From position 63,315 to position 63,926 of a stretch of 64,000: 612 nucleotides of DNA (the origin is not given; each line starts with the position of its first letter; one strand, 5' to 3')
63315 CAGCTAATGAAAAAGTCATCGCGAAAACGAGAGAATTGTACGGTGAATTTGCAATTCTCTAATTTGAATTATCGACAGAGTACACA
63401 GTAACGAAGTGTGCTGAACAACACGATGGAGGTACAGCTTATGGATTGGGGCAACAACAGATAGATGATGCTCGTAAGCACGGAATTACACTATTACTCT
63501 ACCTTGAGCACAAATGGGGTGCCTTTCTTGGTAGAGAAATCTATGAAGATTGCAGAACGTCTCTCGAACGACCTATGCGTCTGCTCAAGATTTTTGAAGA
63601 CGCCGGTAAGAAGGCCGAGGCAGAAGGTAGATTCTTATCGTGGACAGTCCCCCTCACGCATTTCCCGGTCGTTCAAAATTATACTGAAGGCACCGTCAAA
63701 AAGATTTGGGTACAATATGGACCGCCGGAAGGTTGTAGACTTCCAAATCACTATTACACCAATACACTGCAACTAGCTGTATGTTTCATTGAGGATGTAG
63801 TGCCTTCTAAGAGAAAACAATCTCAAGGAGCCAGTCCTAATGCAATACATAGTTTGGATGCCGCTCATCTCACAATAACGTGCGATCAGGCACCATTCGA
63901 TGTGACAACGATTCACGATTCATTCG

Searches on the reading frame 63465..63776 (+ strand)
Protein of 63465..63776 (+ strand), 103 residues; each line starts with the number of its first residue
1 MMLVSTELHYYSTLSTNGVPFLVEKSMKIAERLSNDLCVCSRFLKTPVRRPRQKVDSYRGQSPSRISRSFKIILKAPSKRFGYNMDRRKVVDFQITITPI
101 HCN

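Call 80: find_encoding_contigs(protein=window:63465-63776:+, flank=10000, max_places=2)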
Protein window:63465-63776:+ (103 aa): no gene with exactly this product is on record in the collection.
